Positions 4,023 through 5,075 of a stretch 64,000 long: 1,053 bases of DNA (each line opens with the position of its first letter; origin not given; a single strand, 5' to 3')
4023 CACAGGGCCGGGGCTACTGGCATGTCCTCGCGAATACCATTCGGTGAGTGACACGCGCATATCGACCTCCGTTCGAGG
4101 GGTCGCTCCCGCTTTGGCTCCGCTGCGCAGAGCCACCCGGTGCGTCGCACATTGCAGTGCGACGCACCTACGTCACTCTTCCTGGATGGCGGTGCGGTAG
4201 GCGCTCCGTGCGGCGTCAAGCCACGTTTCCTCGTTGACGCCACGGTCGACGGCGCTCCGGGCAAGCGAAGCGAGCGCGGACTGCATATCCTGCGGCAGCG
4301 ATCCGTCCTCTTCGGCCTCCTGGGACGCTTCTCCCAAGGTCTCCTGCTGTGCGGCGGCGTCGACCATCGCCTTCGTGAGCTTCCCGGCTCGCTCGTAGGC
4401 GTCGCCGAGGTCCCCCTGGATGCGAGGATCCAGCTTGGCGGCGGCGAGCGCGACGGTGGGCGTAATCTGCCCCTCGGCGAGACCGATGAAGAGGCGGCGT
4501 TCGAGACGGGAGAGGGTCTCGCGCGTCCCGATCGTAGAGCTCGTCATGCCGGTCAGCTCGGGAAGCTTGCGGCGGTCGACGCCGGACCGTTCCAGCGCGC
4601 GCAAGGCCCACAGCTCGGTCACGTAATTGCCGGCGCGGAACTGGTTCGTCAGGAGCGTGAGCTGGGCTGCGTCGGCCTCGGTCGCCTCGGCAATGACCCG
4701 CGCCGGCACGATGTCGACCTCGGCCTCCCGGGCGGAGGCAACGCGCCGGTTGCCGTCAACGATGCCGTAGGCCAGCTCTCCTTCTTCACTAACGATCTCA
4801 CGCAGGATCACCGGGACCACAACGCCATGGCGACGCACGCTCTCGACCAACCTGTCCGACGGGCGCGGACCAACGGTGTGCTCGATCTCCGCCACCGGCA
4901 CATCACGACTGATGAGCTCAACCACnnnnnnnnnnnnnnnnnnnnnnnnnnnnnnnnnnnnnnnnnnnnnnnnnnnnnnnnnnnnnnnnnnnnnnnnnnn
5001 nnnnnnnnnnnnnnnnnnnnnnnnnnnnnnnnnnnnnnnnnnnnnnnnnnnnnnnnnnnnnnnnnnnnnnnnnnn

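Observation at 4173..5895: Translationally coupled tandem ParB-like paralogues with no ParA partner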

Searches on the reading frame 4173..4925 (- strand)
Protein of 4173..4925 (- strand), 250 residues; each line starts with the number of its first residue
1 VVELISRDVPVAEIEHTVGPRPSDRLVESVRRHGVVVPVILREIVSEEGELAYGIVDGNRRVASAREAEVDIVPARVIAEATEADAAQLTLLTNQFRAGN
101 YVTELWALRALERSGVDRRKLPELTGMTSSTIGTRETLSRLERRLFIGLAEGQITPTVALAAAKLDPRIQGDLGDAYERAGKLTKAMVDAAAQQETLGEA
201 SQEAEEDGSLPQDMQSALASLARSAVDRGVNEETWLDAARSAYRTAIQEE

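Call 5: search_protein_families(library=pfam, proteins=[window:4173-4925:-], max_evalue=1)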
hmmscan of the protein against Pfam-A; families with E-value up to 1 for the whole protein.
window:4173-4925:- (250 aa): 3 families
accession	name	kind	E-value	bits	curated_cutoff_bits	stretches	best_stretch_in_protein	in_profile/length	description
PF02195.25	ParB_N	-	2.5e-09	37.5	26.3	1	25-94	29-93/95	ParB N-terminal domain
PF25213.1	HVO_A0261_N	-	0.1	13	35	1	107-148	16-55/86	HVO_A0261 N-terminal domain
PF20308.4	TPR-S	-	0.97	10.5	27.6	1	161-248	12-87/102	Tetratricopeptide Repeats-Sensor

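Call 6: search_protein_families(library=ncbifam, proteins=[window:4173-4925:-], max_evalue=1)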
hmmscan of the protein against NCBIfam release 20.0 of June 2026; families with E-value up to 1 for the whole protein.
window:4173-4925:- (250 aa): 6 families
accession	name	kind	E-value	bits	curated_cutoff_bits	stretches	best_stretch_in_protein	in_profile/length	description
TIGR04285.1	nucleoid_noc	exception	2.8e-10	40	315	1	25-167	28-166/255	nucleoid occlusion protein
TIGR00180.1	parB_part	domain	1.6e-09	37.8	58.45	1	26-98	32-101/186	ParB/RepB/Spo0J family partition protein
TIGR03734.1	PRTRC_parB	hypoth_equivalog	8.7e-09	34.4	278.6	1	24-136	18-131/555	PRTRC system ParB family protein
TIGR03454.1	partition_RepB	equivalog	0.00014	21.3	201.5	1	24-70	89-133/325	plasmid partitioning protein RepB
NF010406.0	PRK13832.1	subfamily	0.0048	15.5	640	1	24-106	30-109/578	plasmid partitioning protein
NF053625.1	SerKinSerKArch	equivalog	0.044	12.9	380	1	24-78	36-88/244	ADP-dependent L-serine kinase SerK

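Call 8: find_homologous_proteins(query=window:4173-4925:-)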
Query window:4173-4925:- (250 aa): 49 proteins with E <= 0.001 among 6759 candidates.
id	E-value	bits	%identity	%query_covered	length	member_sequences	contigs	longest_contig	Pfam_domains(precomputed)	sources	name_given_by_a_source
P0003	2.2e-149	513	100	100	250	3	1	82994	PF02195.27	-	-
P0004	1.5e-126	439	86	100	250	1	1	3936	PF02195.27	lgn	-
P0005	4.5e-126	437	86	100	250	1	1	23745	PF02195.27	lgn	-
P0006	1.3e-125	436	84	100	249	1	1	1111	PF02195.27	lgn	-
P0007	7.2e-121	420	83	94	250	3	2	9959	PF02195.27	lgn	-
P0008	1.6e-118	412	82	98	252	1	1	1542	PF02195.27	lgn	-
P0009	1.6e-118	412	81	98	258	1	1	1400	PF02195.27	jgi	jgi:ParB/RepB/Spo0J family partition protein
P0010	1.1e-116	406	79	100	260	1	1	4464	PF02195.27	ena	-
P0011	2.7e-115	402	80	100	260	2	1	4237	PF02195.27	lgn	-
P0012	7.3e-112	391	75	94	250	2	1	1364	PF02195.27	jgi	jgi:ParB-like chromosome segregation protein Spo0J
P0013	8.1e-110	384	74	100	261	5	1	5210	PF02195.27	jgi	jgi:ParB/RepB/Spo0J family partition protein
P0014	3.7e-106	372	74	98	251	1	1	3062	PF02195.27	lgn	-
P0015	4.3e-105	368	72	98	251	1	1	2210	PF02195.27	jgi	jgi:ParB/RepB/Spo0J family partition protein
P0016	9.6e-105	367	72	98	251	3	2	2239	PF02195.27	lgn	-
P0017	7.2e-103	361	72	98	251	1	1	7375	PF02195.27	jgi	jgi:ParB-like chromosome segregation protein Spo0J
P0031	1.6e-77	278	58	92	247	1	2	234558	PF02195.27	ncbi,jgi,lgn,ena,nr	ncbi:MAG TPA: ParB N-terminal domain-containing protein [Thermomicrobiales bacterium]|nr:ParB N-term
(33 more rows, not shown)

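Call 11: find_encoding_contigs(protein=P0031, flank=10000, max_places=3)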
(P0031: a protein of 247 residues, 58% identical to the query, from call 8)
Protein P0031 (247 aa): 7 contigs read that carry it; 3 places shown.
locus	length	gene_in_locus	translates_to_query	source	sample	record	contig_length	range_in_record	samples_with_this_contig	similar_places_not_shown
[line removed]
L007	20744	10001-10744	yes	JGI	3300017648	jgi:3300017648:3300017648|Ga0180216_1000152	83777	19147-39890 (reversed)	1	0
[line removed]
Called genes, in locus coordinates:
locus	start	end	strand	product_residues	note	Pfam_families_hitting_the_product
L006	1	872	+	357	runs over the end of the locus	PF06325:PrmA, PF05175:MTS, PF03602:Cons_hypoth95, PF13847:Methyltransf_31, PF13649:Methyltransf_25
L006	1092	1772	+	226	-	PF13618:Gluconate_2-dh3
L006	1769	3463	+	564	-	PF00732:GMC_oxred_N, PF05199:GMC_oxred_C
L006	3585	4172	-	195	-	PF18306:LDcluster4, PF03641:Lysine_decarbox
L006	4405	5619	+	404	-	PF01717:Meth_synt_2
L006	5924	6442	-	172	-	PF07883:Cupin_2 (weak)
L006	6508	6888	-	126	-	-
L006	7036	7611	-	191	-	-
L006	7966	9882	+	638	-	PF00654:Voltage_CLC, PF02080:TrkA_C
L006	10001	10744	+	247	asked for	PF02195:ParB_N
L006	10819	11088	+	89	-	-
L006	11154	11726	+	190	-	-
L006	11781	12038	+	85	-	-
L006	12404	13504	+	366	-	PF00296:Bac_luciferase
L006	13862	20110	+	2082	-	-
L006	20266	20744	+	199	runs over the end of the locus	PF03352:Adenine_glyco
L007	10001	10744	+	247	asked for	PF02195:ParB_N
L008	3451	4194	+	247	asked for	PF02195:ParB_N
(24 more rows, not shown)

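Call 15: find_encoding_contigs(protein=P0005, flank=10000, max_places=2)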
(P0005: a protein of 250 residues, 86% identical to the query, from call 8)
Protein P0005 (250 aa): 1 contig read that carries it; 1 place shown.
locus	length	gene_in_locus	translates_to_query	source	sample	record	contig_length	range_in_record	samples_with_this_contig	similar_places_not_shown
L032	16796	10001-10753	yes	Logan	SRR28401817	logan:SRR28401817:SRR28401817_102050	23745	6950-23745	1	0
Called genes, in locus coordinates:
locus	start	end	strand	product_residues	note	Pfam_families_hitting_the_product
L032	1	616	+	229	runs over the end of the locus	-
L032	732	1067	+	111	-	PF18765:Polbeta, PF01909:NTP_transf_2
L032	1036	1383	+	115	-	PF01934:HepT-like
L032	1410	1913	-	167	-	PF07883:Cupin_2 (weak)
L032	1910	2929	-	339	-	PF24681:Kelch_KLHDC2_KLHL20_DRC7, PF24681:Kelch_KLHDC2_KLHL20_DRC7, PF25210:Kelch_FKB95, PF24981:Beta-prop_ATRN-LZTR1, PF01344:Kelch_1, PF13415:Beta-prop_FBX42, PF13964:Beta-prop_Calicin, PF25210:Kelch_FKB95, +8 more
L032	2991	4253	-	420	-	PF05977:MFS_3, PF07690:MFS_1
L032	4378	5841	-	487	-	PF00282:Pyridoxal_deC, PF01212:Beta_elim_lyase (faint), PF00266:Aminotran_5 (weak)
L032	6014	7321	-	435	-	PF07995:GSDH (weak)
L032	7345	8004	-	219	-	PF09335:VTT_dom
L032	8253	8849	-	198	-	-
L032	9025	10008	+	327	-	PF02195:ParB_N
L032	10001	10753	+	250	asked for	PF02195:ParB_N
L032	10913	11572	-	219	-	PF01161:PBP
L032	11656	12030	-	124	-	-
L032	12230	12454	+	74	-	-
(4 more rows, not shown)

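Call 22: search_protein_families(library=pfam, proteins=[L006:13862-20110:+], max_evalue=0.1)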
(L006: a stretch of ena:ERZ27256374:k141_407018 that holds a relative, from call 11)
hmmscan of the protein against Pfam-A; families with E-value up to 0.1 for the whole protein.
L006:13862-20110:+ (2082 aa): 15 families
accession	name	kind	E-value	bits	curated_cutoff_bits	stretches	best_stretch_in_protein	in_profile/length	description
PF17802.7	SpaA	-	1.7e-123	403.5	23.1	12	843-923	6-83/91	Prealbumin-like fold domain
PF13620.12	CarboxypepD_reg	-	1.8e-17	63.9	32.3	2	1439-1484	37-80/82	Carboxypeptidase regulatory-like domain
PF17210.9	SdrD_B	-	2.8e-08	34.4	29.7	0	1828-1902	27-102/112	SdrD B-like domain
PF14344.12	DUF4397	-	6.7e-08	33.6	30.6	1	420-508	17-102/119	Domain of unknown function (DUF4397)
PF24025.1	Ig_DR_A0283-like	-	1.8e-06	28.6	27.1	0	1018-1083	8-70/102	DR_A0283-like, Ig-like domain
PF06280.18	fn3_5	-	1.1e-05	26.5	27.6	1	444-492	41-90/112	Fn3-like domain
PF22058.2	X25_BaPul_like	-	3.5e-05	24.3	27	1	81-129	2-52/87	Pullulanase X25 domain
PF07495.19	Y_Y_Y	-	6.6e-05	23.2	26.6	0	1973-1993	28-43/65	Y_Y_Y domain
PF14686.12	fn3_3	-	0.00011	22.3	24.4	0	1439-1479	34-73/75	Polysaccharide lyase family 4, domain II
PF17789.7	MG4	-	0.0033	18.1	24.7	0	1018-1062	17-58/95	Macroglobulin domain MG4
PF08308.17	PEGA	-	0.0061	16.9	20.8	0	1257-1299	28-68/71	PEGA domain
PF07210.18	DUF1416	-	0.021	15.2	23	0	498-531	26-59/97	Protein of unknown function (DUF1416)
PF16392.11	DUF5001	-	0.033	14.6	23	0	1644-1680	33-69/86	Ig-like domain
PF16967.11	TcfC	-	0.044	13.8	29.4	0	787-803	34-50/68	E-set like domain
PF11138.13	DUF2911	-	0.056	13.7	27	0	537-586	58-109/145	Protein of unknown function (DUF2911)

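Call 47: search_protein_families(library=phrogs, proteins=[window:4173-4925:-], max_evalue=0.01)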
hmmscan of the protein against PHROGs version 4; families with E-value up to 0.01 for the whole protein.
window:4173-4925:- (250 aa): 9 families
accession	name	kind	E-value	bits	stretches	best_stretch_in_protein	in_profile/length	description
phrog_4715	-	DNA, RNA and nucleotide metabolism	1.4e-10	41.2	1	17-195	165-360/630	ParB-like partition protein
phrog_6218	-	DNA, RNA and nucleotide metabolism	3.6e-10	40.6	1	24-155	28-158/506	ParB-like partition protein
phrog_1033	-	DNA, RNA and nucleotide metabolism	8.3e-07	30.1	1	24-207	59-253/334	ParB-like partition protein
phrog_723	-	DNA, RNA and nucleotide metabolism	2.5e-06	28.5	1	24-102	34-111/223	ParB-like partition protein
phrog_620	-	DNA, RNA and nucleotide metabolism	3e-06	28.5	1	24-97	33-98/217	ParB-like partition protein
phrog_3264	-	DNA, RNA and nucleotide metabolism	5.1e-06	27.3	1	26-98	75-142/337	ParB-like partition protein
phrog_8071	-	DNA, RNA and nucleotide metabolism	1.7e-05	25.2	1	8-107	9-105/389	ParB-like partition protein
phrog_2159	-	DNA, RNA and nucleotide metabolism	0.00035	21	1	21-132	82-197/365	ParB-like partition protein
phrog_498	-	other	0.0017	18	1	25-97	60-126/633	DNA methyltransferase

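Call 48: search_protein_families(library=padloc, proteins=[window:4173-4925:-], max_evalue=0.01)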
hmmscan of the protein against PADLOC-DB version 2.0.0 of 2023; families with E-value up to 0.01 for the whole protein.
window:4173-4925:- (250 aa): 0 families

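Call 49: predict_structure(alignment_id=A2)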
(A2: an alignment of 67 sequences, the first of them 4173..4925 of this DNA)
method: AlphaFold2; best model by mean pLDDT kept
length: 250 residues; sequences in the alignment: 67
mean_pLDDT: 92.1   pTM: 0.70
mean pLDDT of the five models: 92.1, 91.5, 91.2, 91.2, 90.6
residues with pLDDT >= 90: 206; 70-90: 33; 50-70: 11; < 50: 0
segments of 3 or more residues with pLDDT < 50: none
pLDDT, mean of each block of 10 residues (from residue 1): 90 92 96 97 92 94 98 96 92 82 93 95 93 95 96 95 97 98 97 86 59 87 96 96 91
secondary structure, 60 per line:
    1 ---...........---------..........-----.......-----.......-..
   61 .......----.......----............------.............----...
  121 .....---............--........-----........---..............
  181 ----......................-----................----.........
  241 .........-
elements in order: E4-10 H24-33 E39-45 E51-57 H59-67 E72-78 H83-94 H101-113 H118-125 H129-140 H143-150 H156-163 H167-180 H185-206 H212-227 H232-249

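Call 51: fold_search(model_id=the predicted structure, library=pdb)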
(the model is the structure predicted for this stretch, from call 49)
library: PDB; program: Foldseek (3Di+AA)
matches with E <= 10: 239; with E <= 0.001: 38
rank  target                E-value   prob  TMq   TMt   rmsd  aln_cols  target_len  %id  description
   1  7bnr_A                2.3e-09  1.00  0.33  0.41  14.7       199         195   22  Crystal structure of a ParB Q52A mutant from Myxococcus xanthus bound to CTPyS (released 2021-09-08)
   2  7ol9_B                2.8e-09  1.00  0.34  0.41  14.1       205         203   23  Crystal structure of C-terminally truncated Bacillus subtilis nucleoid occlusion protein (Noc) complexed to the Noc-bi (released 2022-03-09)
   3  7nfu_B                3.5e-09  1.00  0.37  0.42   7.6       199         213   23  Crystal structure of C-terminally truncated Geobacillus thermoleovorans nucleoid occlusion protein Noc (released 2021-02-17)
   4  7bnk_A                6.1e-09  1.00  0.33  0.41  14.8       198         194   22  Crystal structure of ParB from Myxococcus xanthus bound to CDP and Monothiophosphate (released 2021-09-08)
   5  7nfu_A                6.9e-09  1.00  0.38  0.42   7.1       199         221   24  Crystal structure of C-terminally truncated Geobacillus thermoleovorans nucleoid occlusion protein Noc (released 2021-02-17)
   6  6t1f_D                9.7e-09  1.00  0.37  0.44   7.5       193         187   22  Crystal structure of the C-terminally truncated chromosome-partitioning protein ParB from Caulobacter crescentus compl (released 2020-10-14)
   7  1vz0_C                1.3e-08  1.00  0.38  0.47   9.9       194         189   25  Chromosome segregation protein Spo0J from Thermus thermophilus (released 2004-07-19)
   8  7bnk_B                1.5e-08  1.00  0.32  0.40  14.9       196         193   22  Crystal structure of ParB from Myxococcus xanthus bound to CDP and Monothiophosphate (released 2021-09-08)
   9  1vz0_E                1.7e-08  1.00  0.39  0.48   9.9       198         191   25  Chromosome segregation protein Spo0J from Thermus thermophilus (released 2004-07-19)
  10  6sdk_A                1.7e-08  1.00  0.32  0.39  14.6       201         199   23  Crystal structure of bacterial ParB dimer bound to CDP (released 2019-10-23)
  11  6t1f_C                1.9e-08  1.00  0.34  0.41  13.6       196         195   22  Crystal structure of the C-terminally truncated chromosome-partitioning protein ParB from Caulobacter crescentus compl (released 2020-10-14)
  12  1vz0_B                2.2e-08  1.00  0.38  0.47   9.9       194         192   25  Chromosome segregation protein Spo0J from Thermus thermophilus (released 2004-07-19)
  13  6t1f_B                2.9e-08  1.00  0.35  0.42   7.8       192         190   22  Crystal structure of the C-terminally truncated chromosome-partitioning protein ParB from Caulobacter crescentus compl (released 2020-10-14)
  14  1vz0_F                3.0e-08  1.00  0.37  0.47  10.0       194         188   26  Chromosome segregation protein Spo0J from Thermus thermophilus (released 2004-07-19)
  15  7bnr_B                3.0e-08  1.00  0.33  0.40  14.6       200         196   22  Crystal structure of a ParB Q52A mutant from Myxococcus xanthus bound to CTPyS (released 2021-09-08)
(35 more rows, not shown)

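Call 53: find_homologous_proteins(query=L006:10819-11088:+, max_evalue=0.01)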
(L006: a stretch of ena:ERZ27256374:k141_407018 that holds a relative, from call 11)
Query L006:10819-11088:+ (89 aa): 120 proteins with E <= 0.01 among 120 candidates.
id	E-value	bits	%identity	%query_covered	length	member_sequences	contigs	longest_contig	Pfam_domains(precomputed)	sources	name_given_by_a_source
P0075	7.6e-56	204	100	100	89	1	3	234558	-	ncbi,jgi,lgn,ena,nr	ncbi:MAG TPA: hypothetical protein VNZ58_15225 [Thermomicrobiales bacterium]|nr:hypothetical protein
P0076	1.5e-44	168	80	98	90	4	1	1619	-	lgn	-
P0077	2.8e-43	164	77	99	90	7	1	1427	-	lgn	-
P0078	1.3e-42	162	74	100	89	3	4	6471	-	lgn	-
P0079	2.6e-42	161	76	99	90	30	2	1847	-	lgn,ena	-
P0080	3.0e-42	161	76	99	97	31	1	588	-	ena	-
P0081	9.6e-42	159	73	100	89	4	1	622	-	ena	-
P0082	1.2e-41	159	75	100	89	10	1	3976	-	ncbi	-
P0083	2.6e-41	157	76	99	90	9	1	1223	-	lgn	-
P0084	3.1e-41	157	74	99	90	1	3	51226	-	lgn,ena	-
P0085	4.7e-41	157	79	100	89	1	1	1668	-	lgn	-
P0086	6.4e-41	156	76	100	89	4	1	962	-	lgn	-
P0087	7.0e-41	156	73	99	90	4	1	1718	-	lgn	-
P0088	9.8e-41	156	74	99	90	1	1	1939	-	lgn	-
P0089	1.1e-40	156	75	100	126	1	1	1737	-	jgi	jgi:hypothetical protein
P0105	2.0e-33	132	69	98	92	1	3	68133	-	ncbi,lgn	-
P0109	2.1e-32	129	67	94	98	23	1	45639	-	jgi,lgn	-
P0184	1.0e-21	95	52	96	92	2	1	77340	-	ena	-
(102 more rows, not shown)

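Call 54: find_encoding_contigs(protein=P0184, flank=6000, max_places=1)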
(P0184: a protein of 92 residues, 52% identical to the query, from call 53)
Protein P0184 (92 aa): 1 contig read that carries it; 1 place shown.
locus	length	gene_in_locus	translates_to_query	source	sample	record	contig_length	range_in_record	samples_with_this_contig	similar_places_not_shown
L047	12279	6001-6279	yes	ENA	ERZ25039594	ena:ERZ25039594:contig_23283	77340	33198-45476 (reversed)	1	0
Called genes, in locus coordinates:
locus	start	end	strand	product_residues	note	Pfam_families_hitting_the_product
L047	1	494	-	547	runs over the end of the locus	PF00890:FAD_binding_2 (weak), PF01266:DAO, PF13450:NAD_binding_8 (weak), PF16901:DAO_C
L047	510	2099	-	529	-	PF07719:TPR_2 (faint), PF13432:TPR_16 (faint), PF00515:TPR_1 (faint), PF13374:TPR_10 (faint), PF13424:TPR_12, PF17874:TPR_MalT (weak), PF13424:TPR_12, PF00196:GerE, +4 more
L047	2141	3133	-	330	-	PF13191:AAA_16, PF00931:NB-ARC, PF13401:AAA_22 (weak)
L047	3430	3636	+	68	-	PF00106:adh_short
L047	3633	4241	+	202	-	PF00106:adh_short, PF13561:adh_short_C2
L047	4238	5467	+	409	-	PF01547:SBP_bac_1, PF13416:SBP_bac_8, PF13531:SBP_bac_11 (weak), PF13343:SBP_bac_6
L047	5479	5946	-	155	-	-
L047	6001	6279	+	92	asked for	-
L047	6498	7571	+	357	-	PF00296:Bac_luciferase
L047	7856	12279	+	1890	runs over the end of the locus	-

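Call 55: find_encoding_contigs(protein=P0105, flank=6000, max_places=1)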
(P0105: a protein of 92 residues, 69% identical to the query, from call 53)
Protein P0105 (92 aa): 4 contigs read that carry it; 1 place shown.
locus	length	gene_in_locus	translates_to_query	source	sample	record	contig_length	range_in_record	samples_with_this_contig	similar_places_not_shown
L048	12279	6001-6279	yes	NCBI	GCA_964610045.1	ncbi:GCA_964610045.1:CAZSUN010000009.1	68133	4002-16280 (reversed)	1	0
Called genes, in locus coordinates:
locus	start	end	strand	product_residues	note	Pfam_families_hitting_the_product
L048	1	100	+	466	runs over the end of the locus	PF01547:SBP_bac_1, PF13416:SBP_bac_8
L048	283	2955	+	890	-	PF01074:Glyco_hydro_38N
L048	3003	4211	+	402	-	PF02746:MR_MLE_N, PF13378:MR_MLE_C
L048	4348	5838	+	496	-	PF07364:DUF1485, PF07171:MlrC_C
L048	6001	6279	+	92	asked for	-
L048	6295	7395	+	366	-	PF00296:Bac_luciferase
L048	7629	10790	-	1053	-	PF22907:Ams1-like_1st (weak), PF01074:Glyco_hydro_38N, PF09261:Alpha-mann_mid, PF07748:Glyco_hydro_38C, PF17677:Glyco_hydro38C2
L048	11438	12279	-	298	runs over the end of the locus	PF00528:BPD_transp_1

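Call 56: find_encoding_contigs(protein=P0109, flank=6000, max_places=1)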
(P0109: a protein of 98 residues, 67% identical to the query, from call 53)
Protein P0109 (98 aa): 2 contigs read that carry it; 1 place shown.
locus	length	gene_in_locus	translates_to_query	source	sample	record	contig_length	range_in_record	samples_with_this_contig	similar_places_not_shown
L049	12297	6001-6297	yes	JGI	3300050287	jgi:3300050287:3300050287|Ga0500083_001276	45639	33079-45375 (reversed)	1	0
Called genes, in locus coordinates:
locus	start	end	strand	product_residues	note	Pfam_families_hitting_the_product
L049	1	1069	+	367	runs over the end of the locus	PF06772:LtrA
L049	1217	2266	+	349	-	PF02016:Peptidase_S66, PF17676:Peptidase_S66C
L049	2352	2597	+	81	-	PF03693:ParD_antitoxin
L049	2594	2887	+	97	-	PF05016:ParE_toxin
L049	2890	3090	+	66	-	-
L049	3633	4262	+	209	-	-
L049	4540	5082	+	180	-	-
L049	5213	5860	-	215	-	-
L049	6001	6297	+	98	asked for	-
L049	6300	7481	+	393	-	PF00296:Bac_luciferase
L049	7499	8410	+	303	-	PF03881:Fructosamin_kin (weak), PF01636:APH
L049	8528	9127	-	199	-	PF01209:Ubie_methyltran (weak), PF08241:Methyltransf_11, PF08242:Methyltransf_12 (faint), PF13649:Methyltransf_25 (weak), PF13847:Methyltransf_31 (weak)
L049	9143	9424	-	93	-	-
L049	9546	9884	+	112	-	-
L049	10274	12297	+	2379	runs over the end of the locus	PF13620:CarboxypepD_reg (faint), PF17210:SdrD_B (faint), PF22058:X25_BaPul_like (faint), PF19403:SpaA_2 (faint), PF07210:DUF1416 (faint), PF17802:SpaA, PF09430:EMC7_beta-sandw (faint), PF17802:SpaA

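Call 74: search_protein_representatives(protein=window:4173-4925:-)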
Query: 250 residues. Proteins with E-value up to 0.001 (for the whole library): 1837; up to 1e-10: 262; up to 1e-30: 25. The best 150 are listed.
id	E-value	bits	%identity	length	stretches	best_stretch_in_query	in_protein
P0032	1.1e-77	277.2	58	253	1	3-246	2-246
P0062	4.2e-61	223.0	46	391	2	3-218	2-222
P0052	5.4e-49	183.4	43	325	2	3-192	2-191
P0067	8.9e-49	182.7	50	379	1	5-185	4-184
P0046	5.2e-48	180.2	42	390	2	3-192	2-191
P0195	6.0e-47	176.7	47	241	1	7-245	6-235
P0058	9.2e-45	169.6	42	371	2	3-192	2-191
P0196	1.2e-44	169.1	43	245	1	7-231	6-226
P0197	1.4e-41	159.1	40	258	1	8-245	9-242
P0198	2.5e-41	158.3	38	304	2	9-212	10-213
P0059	1.0e-40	156.3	40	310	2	3-213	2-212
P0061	3.6e-40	154.5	41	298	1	3-207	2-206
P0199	4.7e-40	154.2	39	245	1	4-244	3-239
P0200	1.8e-39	152.3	43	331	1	7-191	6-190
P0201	1.1e-38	149.7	38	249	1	7-248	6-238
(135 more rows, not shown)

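Call 82: search_dna_similar(query=window:4173-4925:-, collection=plasmids, mode=protein, max_rows=8)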
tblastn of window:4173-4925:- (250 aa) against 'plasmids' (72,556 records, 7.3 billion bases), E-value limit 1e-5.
Records with a match: 1; places in all: 1; records where one place covers at least 80% of the query: 0.
Best place of each record, by identity: <60% 1.
By first word of the organism name: Deferribacter 1.
By predicted mobility (MOB-suite, as given by PLSDB): non-mobilizable 1.
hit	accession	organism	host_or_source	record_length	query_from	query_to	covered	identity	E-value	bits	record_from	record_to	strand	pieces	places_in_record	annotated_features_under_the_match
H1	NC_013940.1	Deferribacter desulfuricans SSM1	-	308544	8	94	35%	35.1%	3e-7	58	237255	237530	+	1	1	ParB/RepB/Spo0J family partition protein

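Call 83: search_dna_similar(query=window:4173-4925:-, collection=phages, mode=protein, max_rows=8)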
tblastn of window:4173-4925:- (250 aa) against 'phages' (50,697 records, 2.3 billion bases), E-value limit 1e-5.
No match.
